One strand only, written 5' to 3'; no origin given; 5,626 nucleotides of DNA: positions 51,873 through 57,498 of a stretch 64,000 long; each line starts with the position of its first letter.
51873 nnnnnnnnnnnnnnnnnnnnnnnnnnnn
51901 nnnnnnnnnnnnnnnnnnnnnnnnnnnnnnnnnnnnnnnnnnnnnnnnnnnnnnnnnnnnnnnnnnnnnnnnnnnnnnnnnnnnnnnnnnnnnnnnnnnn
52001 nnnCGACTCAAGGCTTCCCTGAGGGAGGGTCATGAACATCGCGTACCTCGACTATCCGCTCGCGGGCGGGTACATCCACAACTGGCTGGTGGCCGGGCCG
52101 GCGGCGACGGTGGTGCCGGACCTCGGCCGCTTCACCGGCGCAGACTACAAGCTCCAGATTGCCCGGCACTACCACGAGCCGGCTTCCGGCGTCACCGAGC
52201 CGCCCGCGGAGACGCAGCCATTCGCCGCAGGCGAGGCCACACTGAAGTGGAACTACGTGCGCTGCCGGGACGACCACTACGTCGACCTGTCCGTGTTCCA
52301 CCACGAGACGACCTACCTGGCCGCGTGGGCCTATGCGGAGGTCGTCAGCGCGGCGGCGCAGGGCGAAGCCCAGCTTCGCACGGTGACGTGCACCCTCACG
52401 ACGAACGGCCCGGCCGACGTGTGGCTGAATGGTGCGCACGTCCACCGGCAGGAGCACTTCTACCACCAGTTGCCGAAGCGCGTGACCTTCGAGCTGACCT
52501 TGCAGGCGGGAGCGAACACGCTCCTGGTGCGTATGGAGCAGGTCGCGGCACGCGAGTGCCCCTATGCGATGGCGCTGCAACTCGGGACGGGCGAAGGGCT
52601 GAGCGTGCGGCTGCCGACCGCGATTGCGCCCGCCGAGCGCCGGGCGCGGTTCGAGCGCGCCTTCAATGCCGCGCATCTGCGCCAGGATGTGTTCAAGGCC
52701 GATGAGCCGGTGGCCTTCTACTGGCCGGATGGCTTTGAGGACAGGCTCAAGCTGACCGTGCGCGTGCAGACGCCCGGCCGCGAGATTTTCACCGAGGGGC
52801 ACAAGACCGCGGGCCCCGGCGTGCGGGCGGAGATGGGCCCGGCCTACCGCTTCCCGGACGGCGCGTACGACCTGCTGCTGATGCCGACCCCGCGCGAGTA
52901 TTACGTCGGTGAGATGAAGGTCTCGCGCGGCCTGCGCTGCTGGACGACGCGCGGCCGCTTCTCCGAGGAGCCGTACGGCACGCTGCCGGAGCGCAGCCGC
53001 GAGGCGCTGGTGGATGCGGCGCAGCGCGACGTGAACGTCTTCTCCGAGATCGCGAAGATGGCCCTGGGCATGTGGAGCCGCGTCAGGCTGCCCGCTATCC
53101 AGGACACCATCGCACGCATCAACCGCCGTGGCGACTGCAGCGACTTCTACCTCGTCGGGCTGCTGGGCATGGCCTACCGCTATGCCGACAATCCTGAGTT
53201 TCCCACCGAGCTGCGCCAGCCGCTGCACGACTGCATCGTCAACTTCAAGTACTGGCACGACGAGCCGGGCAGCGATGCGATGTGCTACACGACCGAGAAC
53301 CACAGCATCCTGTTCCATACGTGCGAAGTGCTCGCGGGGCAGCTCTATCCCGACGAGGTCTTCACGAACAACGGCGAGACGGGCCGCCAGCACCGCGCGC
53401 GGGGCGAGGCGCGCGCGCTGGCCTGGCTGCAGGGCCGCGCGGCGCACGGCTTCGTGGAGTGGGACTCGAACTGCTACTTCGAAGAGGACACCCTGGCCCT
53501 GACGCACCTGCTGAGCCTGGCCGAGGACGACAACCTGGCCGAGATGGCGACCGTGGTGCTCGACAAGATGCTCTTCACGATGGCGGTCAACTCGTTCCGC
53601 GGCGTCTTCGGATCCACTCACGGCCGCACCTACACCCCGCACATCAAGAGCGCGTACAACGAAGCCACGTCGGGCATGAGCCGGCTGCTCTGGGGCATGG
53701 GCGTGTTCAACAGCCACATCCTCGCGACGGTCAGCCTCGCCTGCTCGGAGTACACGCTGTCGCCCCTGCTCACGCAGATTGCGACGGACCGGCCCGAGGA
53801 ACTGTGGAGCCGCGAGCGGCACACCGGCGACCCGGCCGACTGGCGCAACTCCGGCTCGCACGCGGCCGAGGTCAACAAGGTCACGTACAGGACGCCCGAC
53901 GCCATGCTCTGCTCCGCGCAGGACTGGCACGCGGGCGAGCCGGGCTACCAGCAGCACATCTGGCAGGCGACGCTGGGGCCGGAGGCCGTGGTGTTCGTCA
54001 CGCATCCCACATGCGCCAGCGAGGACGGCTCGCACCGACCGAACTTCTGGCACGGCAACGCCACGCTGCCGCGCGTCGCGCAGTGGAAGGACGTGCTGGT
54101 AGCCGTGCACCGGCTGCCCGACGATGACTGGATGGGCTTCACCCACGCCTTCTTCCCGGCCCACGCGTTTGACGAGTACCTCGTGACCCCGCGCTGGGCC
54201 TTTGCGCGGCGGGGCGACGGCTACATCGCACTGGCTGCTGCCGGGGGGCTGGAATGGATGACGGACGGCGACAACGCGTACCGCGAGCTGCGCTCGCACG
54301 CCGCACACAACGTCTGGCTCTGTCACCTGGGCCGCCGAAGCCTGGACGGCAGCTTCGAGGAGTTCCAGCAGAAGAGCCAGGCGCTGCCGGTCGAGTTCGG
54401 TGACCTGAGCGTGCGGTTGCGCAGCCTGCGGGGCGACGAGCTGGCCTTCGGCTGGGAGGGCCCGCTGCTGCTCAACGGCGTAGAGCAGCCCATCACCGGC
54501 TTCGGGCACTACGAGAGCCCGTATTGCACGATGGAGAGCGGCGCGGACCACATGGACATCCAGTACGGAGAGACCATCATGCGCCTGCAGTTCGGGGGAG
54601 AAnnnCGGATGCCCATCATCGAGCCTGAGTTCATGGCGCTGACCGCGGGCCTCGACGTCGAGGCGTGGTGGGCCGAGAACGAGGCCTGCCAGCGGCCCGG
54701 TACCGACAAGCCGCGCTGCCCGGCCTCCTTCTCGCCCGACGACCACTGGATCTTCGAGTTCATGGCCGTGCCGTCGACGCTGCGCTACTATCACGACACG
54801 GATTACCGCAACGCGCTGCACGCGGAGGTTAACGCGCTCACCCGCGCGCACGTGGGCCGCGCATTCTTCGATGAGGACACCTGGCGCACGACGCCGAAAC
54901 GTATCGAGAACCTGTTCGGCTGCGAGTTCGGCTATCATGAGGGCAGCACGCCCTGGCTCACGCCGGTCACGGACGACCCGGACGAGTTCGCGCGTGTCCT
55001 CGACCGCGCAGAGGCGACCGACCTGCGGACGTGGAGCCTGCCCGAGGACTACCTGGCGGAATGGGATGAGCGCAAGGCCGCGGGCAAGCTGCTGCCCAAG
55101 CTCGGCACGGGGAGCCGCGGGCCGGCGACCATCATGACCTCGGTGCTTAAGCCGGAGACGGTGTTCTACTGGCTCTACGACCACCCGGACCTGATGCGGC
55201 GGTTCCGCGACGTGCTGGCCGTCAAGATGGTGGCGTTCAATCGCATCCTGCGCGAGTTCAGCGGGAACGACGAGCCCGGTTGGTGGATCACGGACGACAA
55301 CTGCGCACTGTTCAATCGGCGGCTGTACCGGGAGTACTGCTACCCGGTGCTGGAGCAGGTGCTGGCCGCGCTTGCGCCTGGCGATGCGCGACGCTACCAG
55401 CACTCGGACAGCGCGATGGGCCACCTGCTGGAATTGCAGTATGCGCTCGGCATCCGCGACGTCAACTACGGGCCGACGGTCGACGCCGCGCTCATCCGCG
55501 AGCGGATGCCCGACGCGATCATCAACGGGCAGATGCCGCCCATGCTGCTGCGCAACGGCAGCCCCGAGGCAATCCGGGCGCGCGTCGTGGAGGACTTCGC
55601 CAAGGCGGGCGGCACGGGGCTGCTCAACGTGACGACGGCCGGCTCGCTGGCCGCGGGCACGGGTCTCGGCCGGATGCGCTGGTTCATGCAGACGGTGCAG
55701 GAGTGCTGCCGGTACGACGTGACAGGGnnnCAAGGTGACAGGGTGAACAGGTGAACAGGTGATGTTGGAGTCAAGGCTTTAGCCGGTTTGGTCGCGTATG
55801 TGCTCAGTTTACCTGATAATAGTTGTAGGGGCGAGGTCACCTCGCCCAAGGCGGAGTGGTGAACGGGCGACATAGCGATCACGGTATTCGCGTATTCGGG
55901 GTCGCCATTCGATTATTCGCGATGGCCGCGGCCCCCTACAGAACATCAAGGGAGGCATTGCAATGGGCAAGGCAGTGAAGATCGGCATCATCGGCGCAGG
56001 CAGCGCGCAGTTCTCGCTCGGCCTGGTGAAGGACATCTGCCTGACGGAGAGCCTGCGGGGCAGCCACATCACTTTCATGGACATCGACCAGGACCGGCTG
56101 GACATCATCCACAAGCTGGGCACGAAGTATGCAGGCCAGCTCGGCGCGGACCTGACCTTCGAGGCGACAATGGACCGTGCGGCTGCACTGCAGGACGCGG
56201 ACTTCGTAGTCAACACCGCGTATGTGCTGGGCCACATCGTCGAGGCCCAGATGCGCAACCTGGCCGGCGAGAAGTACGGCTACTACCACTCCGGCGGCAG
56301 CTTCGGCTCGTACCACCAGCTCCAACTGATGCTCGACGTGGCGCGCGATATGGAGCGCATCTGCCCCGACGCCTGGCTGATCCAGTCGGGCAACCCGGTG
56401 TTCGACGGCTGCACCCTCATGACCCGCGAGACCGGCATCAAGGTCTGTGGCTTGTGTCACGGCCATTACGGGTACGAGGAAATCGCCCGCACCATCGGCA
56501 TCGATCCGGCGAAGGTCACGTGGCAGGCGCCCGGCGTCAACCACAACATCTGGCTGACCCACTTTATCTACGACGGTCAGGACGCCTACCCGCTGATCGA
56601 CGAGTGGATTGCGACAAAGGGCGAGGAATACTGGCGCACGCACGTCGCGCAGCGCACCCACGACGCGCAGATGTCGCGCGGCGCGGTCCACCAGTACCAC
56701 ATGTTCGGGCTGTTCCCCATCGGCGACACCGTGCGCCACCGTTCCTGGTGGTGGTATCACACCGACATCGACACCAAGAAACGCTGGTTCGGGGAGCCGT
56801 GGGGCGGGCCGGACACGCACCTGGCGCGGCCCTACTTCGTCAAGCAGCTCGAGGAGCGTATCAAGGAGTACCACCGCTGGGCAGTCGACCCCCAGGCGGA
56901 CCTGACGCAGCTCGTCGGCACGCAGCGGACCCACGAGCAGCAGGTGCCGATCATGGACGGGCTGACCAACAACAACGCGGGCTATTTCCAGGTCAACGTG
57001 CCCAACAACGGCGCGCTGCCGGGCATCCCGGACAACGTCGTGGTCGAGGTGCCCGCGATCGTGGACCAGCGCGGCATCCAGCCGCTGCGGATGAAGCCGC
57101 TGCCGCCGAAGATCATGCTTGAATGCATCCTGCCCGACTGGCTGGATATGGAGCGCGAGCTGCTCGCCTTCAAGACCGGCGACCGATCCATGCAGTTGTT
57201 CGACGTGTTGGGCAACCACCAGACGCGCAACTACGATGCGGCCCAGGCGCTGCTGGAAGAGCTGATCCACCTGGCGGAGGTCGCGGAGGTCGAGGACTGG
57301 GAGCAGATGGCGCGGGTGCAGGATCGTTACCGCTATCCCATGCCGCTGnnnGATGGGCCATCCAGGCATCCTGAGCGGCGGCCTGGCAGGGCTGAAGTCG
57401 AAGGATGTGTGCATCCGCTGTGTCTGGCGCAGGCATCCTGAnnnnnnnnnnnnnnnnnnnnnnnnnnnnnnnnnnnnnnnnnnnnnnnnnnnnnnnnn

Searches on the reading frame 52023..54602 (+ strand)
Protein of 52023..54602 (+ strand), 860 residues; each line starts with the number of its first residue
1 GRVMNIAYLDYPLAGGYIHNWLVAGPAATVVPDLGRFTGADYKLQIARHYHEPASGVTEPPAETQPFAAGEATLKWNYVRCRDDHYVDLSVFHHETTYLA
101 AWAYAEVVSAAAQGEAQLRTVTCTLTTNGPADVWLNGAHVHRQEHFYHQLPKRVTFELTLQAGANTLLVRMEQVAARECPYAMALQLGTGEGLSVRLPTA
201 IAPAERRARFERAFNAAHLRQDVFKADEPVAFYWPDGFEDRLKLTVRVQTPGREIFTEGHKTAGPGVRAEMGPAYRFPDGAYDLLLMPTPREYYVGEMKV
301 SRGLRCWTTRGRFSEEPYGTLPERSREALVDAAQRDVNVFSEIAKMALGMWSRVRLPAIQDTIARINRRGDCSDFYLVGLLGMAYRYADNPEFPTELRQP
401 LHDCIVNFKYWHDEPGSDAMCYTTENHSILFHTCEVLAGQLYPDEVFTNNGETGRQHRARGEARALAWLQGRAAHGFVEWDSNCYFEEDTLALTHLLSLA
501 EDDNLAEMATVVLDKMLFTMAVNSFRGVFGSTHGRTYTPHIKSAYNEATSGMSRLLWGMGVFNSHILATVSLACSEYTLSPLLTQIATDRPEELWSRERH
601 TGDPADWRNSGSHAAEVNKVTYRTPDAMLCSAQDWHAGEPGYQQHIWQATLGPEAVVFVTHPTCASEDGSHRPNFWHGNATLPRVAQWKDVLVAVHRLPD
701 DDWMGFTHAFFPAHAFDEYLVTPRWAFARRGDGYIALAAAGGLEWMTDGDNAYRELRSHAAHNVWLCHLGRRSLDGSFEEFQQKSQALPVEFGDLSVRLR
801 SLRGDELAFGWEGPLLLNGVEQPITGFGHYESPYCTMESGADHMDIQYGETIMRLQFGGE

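Call 23: search_protein_families(library=pfam, proteins=[window:52023-54602:+], max_evalue=0.0001)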
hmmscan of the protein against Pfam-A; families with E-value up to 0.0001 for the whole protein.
window:52023-54602:+ (860 aa): 0 families

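Call 66: search_solved_structures(query=window:52032-54602:+, max_evalue=1)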
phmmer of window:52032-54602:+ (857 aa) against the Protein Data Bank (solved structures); distinct sequences matched with E-value up to 1: 1.
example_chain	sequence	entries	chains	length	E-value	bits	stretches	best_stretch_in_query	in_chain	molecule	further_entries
1v75_A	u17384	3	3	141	0.65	10.9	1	496-553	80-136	Hemoglobin D alpha chain | Hemoglobin D subunit alpha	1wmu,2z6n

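Call 69: search_protein_families(library=ncbifam, proteins=[window:52032-54602:+], max_evalue=0.00001)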
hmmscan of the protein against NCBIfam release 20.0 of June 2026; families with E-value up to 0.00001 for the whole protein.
window:52032-54602:+ (857 aa): 0 families

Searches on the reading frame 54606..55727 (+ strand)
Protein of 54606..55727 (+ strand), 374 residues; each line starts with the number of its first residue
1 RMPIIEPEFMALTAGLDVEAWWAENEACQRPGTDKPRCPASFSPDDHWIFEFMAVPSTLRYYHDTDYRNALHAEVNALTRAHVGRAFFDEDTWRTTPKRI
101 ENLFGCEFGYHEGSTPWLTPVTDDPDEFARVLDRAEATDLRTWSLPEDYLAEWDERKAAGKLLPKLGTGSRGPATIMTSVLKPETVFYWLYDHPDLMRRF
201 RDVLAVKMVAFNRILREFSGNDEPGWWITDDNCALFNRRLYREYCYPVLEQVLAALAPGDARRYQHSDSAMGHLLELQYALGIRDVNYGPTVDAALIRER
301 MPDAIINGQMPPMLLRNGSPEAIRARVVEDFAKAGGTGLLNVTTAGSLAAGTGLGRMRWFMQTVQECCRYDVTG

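Call 24: search_protein_families(library=pfam, proteins=[window:54606-55727:+], max_evalue=0.0001)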
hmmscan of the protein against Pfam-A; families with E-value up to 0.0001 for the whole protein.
window:54606-55727:+ (374 aa): 1 family
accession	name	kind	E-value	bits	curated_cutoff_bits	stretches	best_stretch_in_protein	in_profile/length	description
PF01208.23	URO-D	-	2.3e-14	53.6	23.9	1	103-365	80-344/346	Uroporphyrinogen decarboxylase (URO-D)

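Call 69: search_protein_families(library=ncbifam, proteins=[window:54606-55727:+], max_evalue=0.00001)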
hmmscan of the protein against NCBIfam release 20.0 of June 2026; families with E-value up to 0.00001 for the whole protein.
window:54606-55727:+ (374 aa): 0 families

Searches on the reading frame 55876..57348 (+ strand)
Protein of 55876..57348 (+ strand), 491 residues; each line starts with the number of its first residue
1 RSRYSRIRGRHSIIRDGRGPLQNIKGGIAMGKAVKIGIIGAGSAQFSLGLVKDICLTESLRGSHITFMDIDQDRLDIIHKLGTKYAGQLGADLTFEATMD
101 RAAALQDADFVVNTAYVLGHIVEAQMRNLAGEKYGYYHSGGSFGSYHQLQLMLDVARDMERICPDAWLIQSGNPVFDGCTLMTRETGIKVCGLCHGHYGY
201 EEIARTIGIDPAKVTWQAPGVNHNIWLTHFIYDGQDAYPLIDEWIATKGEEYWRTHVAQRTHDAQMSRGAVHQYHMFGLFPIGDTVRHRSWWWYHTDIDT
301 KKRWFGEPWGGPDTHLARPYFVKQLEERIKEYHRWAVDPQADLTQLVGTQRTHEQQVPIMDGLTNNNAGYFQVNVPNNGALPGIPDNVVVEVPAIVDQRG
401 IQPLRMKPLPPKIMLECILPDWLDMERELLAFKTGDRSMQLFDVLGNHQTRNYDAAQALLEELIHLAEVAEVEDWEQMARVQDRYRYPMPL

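Call 24: search_protein_families(library=pfam, proteins=[window:55876-57348:+], max_evalue=0.0001)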
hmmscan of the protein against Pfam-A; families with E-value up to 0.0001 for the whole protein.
window:55876-57348:+ (491 aa): 2 families
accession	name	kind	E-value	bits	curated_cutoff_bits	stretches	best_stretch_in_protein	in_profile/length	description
PF02056.22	Glyco_hydro_4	-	1.7e-43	148.8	23.2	1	35-205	1-178/183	Family 4 glycosyl hydrolase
PF11975.13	Glyco_hydro_4C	-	6.9e-31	108.3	24.1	1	220-437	3-198/211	Family 4 glycosyl hydrolase C-terminal domain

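Call 69: search_protein_families(library=ncbifam, proteins=[window:55876-57348:+], max_evalue=0.00001)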
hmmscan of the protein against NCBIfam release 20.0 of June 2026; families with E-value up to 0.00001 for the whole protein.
window:55876-57348:+ (491 aa): 2 families
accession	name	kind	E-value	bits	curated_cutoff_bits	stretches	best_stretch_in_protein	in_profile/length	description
NF041089.1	alpha_gluc_AglA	equivalog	2.3e-127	425.6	650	2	34-335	1-307/464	alpha-glucosidase AglA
NF011657.0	PRK15076.1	subfamily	3.5e-58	197.2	486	1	33-413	2-366/432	alpha-galactosidase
